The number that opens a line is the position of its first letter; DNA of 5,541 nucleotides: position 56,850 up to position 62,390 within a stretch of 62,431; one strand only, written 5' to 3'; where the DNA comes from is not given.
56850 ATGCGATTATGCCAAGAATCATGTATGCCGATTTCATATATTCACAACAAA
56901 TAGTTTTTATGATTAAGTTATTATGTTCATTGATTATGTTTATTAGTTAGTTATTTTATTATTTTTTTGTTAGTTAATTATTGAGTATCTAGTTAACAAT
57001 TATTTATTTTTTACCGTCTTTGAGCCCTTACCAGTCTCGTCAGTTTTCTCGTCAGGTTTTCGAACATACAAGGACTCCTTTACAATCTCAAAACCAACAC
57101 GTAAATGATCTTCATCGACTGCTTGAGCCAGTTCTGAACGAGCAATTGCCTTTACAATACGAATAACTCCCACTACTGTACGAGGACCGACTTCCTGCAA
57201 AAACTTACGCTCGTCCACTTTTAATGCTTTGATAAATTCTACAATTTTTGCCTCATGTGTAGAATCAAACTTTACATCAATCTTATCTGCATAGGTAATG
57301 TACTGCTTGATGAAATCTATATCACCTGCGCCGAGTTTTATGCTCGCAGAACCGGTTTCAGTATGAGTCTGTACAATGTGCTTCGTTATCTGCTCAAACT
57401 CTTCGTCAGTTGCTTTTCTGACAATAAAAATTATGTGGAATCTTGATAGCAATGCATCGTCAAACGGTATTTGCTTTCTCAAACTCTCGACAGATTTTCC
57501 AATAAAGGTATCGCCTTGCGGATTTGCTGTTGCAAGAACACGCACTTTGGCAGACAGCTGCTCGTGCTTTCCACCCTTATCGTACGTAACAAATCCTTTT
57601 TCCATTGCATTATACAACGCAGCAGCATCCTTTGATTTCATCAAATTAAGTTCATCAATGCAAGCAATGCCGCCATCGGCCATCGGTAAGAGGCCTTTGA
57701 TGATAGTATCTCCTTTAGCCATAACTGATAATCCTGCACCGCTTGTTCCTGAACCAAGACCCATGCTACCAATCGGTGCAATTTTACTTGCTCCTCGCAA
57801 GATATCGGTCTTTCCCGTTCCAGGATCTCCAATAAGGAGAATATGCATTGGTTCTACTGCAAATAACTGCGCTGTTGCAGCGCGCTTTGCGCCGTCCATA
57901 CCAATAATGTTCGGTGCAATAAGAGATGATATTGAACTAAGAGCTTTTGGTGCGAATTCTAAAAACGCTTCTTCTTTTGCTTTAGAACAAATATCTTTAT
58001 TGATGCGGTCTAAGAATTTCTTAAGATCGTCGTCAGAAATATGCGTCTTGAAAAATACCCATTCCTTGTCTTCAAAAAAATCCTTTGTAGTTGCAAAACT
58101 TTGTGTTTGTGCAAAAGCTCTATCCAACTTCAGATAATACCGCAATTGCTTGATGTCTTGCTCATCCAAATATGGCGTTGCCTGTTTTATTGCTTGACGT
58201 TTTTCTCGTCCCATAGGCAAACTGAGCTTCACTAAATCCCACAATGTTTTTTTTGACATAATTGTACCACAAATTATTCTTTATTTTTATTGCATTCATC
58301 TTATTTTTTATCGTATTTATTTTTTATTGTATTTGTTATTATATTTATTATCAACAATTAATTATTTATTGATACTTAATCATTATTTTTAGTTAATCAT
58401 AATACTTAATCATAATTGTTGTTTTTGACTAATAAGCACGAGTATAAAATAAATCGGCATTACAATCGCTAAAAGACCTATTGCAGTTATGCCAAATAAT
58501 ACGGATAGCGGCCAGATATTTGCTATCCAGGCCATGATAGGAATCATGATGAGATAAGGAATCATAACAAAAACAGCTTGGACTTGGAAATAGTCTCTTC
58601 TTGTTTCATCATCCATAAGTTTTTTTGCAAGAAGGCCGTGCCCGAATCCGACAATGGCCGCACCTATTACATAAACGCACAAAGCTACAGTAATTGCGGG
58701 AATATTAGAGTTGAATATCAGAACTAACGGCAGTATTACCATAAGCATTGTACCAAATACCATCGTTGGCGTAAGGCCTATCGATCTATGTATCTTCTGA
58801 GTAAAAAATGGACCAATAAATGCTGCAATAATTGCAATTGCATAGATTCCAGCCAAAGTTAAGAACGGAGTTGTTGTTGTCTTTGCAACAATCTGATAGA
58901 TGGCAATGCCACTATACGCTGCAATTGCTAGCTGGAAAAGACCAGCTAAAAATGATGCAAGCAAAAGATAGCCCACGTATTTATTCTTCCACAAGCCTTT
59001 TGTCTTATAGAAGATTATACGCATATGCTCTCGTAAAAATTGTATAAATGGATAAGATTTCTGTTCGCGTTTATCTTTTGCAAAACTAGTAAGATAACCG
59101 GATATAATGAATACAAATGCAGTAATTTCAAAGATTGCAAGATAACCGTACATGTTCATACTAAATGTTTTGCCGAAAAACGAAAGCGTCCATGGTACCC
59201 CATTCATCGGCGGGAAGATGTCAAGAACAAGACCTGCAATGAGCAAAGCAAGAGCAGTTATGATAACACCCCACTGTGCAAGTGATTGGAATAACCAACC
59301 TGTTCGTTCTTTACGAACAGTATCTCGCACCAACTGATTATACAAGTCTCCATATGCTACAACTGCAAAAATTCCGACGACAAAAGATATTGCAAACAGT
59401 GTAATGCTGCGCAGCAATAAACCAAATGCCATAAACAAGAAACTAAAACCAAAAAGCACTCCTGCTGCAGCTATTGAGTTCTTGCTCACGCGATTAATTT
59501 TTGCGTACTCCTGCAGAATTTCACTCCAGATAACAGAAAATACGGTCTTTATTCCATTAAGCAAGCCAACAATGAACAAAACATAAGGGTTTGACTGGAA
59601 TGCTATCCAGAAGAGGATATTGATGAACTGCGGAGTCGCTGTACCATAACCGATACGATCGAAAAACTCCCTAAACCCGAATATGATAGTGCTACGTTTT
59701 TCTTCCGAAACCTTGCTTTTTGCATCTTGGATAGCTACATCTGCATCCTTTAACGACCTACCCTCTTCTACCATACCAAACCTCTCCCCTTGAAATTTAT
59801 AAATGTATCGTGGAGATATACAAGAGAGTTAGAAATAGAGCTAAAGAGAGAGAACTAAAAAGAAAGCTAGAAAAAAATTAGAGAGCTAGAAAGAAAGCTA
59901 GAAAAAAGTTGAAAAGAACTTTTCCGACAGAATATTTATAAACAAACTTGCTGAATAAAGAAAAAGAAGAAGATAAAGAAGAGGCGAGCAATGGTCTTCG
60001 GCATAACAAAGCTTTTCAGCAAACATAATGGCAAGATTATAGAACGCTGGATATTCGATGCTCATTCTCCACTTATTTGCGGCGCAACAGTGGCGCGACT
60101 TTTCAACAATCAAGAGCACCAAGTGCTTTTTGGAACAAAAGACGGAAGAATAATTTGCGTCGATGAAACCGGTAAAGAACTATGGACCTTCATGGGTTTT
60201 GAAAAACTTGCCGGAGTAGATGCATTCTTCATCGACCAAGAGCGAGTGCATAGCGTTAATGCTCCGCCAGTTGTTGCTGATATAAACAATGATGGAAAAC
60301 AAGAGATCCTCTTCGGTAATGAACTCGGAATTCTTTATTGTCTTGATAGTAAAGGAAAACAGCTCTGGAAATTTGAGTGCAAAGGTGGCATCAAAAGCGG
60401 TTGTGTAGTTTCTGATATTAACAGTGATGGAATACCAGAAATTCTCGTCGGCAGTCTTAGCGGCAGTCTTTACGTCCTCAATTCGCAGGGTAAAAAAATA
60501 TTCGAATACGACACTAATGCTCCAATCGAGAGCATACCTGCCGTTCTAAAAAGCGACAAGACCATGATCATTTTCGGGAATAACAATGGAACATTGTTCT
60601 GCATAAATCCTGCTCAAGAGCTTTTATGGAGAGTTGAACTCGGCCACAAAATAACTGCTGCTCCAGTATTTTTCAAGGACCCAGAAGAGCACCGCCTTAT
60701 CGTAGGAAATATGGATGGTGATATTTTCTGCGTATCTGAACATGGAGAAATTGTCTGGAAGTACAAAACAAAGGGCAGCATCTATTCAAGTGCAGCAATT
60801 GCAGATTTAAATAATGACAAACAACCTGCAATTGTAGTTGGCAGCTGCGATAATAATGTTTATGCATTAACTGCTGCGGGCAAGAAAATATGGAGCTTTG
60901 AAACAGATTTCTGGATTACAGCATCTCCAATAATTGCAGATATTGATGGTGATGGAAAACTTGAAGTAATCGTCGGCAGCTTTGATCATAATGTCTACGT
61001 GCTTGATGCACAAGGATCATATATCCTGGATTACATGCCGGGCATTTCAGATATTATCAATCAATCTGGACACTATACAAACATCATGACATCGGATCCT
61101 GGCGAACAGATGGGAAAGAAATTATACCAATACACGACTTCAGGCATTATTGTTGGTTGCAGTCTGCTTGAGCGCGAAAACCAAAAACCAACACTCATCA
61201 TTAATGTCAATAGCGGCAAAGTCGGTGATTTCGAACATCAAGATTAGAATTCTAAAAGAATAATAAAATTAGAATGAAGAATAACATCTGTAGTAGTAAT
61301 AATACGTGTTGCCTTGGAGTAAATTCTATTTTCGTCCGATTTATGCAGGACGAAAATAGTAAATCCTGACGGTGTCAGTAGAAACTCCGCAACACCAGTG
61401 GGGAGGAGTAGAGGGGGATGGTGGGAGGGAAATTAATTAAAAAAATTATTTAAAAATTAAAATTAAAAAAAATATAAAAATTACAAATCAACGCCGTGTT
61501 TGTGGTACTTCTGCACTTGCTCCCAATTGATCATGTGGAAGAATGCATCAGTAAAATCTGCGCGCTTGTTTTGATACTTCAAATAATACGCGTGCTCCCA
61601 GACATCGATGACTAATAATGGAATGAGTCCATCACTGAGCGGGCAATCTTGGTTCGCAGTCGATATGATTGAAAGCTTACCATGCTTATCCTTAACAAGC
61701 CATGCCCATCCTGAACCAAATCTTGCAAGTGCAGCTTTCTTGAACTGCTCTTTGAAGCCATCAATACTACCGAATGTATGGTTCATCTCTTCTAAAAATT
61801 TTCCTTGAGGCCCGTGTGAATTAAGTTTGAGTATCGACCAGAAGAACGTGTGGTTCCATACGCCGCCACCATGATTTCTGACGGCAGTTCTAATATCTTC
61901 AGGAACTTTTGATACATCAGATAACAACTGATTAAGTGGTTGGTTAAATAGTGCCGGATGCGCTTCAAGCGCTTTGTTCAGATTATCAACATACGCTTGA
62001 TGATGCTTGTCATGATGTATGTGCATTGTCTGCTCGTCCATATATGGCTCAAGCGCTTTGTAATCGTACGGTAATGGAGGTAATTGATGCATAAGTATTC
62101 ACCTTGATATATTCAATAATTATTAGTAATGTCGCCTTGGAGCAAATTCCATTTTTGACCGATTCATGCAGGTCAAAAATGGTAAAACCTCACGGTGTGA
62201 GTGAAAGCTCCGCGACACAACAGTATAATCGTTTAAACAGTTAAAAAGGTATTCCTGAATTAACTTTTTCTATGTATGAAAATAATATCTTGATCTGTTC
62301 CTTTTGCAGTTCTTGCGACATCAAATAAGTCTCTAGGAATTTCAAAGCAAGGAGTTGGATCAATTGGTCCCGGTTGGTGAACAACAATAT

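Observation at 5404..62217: Ten-copy family of covarying three-way-junction elements (CUU-bulged outer stem plus GAUUCAUGCA decaloop) that I cannot assign to any known RNA class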

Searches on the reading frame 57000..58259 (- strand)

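Call 62: search_protein_families(library=pfam, proteins=[window:57000-58259:-], max_evalue=0.0001)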
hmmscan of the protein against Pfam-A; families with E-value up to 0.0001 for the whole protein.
window:57000-58259:- (419 aa): 6 families
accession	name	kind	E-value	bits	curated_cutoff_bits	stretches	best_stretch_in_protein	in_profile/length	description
PF00493.29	MCM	-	1.6e-39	135.8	23.3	1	103-299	11-224/224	MCM P-loop domain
PF17855.7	MCM_lid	-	8.6e-09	36.2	27.4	1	315-397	1-87/87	MCM AAA-lid domain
PF07728.20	AAA_5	-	9.8e-08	32.5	22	1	139-252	1-126/139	AAA domain (dynein-related subfamily)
PF00158.32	Sigma54_activat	-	7.8e-07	29.4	20.2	0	188-248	86-144/168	Sigma-54 interaction domain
PF01078.27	Mg_chelatase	-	8.3e-07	29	20.3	0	179-250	90-161/207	Magnesium chelatase, subunit ChlI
PF07726.17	AAA_3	-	1.2e-05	25.7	27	0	200-248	67-113/131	ATPase family associated with various cellular activities (AAA)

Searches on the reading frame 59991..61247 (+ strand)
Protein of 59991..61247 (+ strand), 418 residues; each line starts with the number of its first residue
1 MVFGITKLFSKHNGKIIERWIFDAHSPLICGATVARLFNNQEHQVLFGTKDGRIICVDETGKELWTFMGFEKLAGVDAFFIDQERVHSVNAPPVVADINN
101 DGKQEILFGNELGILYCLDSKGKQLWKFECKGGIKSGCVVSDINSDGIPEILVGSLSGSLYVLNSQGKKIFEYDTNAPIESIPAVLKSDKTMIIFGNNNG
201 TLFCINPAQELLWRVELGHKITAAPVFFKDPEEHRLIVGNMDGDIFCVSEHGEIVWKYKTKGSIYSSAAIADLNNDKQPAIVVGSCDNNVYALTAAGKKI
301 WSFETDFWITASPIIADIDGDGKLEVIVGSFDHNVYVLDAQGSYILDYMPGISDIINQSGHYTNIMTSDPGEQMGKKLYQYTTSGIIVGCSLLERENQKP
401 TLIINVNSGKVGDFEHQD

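Call 10: find_encoding_contigs(protein=window:59991-61247:+, flank=10000, max_places=6)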
Protein window:59991-61247:+ (418 aa): 1 contig read that carries it; 1 place shown.
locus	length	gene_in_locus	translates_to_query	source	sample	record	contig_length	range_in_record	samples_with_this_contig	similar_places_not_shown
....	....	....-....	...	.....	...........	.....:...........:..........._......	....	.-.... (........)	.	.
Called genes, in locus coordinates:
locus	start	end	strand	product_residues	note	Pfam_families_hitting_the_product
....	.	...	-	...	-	?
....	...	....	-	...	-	-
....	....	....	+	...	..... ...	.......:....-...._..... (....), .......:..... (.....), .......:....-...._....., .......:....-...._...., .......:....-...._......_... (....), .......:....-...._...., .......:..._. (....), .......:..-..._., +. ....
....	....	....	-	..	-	?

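Call 62: search_protein_families(library=pfam, proteins=[window:59991-61247:+], max_evalue=0.0001)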
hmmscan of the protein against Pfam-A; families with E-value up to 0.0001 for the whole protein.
window:59991-61247:+ (418 aa): 9 families
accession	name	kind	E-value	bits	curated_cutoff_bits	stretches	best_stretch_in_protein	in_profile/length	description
PF13570.13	Beta-prop_ACSF4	-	1.4e-44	153.3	133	1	89-345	5-248/329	Beta-alanine-activating enzyme, beta-propeller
PF25292.1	Beta-prop_CGLA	-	1.2e-43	150.3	26.8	3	193-302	2-111/316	Lambda-carrageenase beta-propeller domain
PF13517.12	FG-GAP_3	-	1.6e-17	64.3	26.9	1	272-328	1-61/61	FG-GAP-like repeat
PF13360.13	PQQ_2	-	9e-17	61.9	27.6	1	199-341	2-136/233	Outer membrane protein assembly factor BamB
PF01839.29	FG-GAP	-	7.6e-14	51.7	22.1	0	316-338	8-37/37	FG-GAP repeat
PF14783.12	BBS2_Mid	-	2.1e-12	47.5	27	0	139-245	3-105/108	Ciliary BBSome complex subunit 2, middle region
PF23743.1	Beta-prop_BBS7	-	8.9e-12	45.3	27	0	91-184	168-271/299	BBS7 beta-propeller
PF15907.11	Itfg2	-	5.4e-08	32.9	27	0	314-337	79-102/330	Integrin-alpha FG-GAP repeat-containing protein 2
PF23414.1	Beta-prop_EML_2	-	4e-06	26.8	90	0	208-295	29-110/266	Echinoderm microtubule-associated protein second beta-propeller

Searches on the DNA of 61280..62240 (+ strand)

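Call 9: search_rna_families(source=window, start=61280, end=62240, threshold=evalue, max_evalue=10, show_alignments=3)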
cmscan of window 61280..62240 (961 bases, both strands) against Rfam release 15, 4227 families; matches with E-value up to 10: 3.
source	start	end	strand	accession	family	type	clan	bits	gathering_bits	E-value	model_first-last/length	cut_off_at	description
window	61906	62017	+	RF03336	mir-1322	Gene; miRNA;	-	16.2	70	5.4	1-69/69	no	mir-1322 microRNA precursor family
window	61439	61590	+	RF02546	LSU_trypano_mito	Gene; rRNA;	CL00112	15.3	60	0.97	183-561/561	no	Trypanosomatid mitochondrial large subunit ribosomal RNA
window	61399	61526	+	RF01295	SCARNA7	Gene; snRNA; snoRNA; scaRNA;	-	12.2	65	1.4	1-330/330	no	Small Cajal body-specific RNA 7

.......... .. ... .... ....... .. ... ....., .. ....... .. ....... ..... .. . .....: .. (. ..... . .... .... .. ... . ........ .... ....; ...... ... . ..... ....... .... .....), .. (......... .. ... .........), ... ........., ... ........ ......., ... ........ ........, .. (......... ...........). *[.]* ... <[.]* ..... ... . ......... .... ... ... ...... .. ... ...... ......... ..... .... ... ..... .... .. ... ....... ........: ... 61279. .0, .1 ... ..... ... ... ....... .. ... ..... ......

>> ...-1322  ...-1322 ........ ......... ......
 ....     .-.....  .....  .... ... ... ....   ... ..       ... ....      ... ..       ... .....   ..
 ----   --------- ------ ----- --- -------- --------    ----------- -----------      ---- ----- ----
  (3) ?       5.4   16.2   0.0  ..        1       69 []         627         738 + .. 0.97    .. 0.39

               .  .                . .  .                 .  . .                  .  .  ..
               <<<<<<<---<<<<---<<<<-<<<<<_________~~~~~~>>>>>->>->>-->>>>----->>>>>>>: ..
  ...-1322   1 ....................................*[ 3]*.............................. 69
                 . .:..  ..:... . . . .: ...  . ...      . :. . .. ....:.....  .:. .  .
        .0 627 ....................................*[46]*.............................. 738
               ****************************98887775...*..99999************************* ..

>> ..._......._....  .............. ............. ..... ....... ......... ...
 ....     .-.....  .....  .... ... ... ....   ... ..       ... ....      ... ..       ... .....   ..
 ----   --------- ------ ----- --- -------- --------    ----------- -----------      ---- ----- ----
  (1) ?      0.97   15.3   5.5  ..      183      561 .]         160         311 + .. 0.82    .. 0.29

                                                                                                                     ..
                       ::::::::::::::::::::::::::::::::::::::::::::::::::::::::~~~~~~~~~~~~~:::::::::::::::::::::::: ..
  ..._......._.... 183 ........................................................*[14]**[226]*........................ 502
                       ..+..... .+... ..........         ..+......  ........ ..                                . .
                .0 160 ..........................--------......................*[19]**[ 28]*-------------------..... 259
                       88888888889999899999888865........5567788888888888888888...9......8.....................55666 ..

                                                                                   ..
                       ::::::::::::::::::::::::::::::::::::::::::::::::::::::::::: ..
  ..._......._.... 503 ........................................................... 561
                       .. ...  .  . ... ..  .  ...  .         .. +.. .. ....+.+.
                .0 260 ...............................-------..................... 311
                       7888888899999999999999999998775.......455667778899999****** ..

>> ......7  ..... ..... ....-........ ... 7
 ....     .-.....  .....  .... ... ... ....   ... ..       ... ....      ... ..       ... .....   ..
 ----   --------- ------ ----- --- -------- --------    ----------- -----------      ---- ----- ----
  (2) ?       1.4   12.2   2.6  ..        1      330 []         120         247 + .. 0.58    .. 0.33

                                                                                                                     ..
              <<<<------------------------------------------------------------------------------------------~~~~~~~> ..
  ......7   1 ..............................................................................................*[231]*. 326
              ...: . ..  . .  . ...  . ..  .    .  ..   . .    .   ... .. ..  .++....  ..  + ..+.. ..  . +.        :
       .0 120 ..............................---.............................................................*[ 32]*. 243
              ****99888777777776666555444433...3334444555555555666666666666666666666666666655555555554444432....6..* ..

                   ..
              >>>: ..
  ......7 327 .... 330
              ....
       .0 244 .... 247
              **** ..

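Call 68: search_dna_similar(query=window:61306-61395:+, collection=phages, mode=distant, max_evalue=0.01)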
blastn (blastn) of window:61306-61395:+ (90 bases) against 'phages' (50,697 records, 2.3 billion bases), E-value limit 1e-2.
No match.

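Call 69: search_dna_similar(query=window:61306-61395:+, collection=plasmids, mode=distant, max_evalue=0.01)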
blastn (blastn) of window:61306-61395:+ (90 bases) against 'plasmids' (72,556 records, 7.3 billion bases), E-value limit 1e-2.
No match.

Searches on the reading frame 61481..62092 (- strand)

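Call 21: search_protein_families(library=pfam, proteins=[window:61481-62092:-], max_evalue=0.001)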
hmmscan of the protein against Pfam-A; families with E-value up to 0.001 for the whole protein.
window:61481-62092:- (203 aa): 2 families
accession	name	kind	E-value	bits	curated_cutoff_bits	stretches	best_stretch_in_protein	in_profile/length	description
PF02777.23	Sod_Fe_C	-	1.1e-40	138.2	20.9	1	95-195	1-101/102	Iron/manganese superoxide dismutases, C-terminal domain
PF00081.27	Sod_Fe_N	-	2e-29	102.3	27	1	2-88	2-81/82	Iron/manganese superoxide dismutases, alpha-hairpin domain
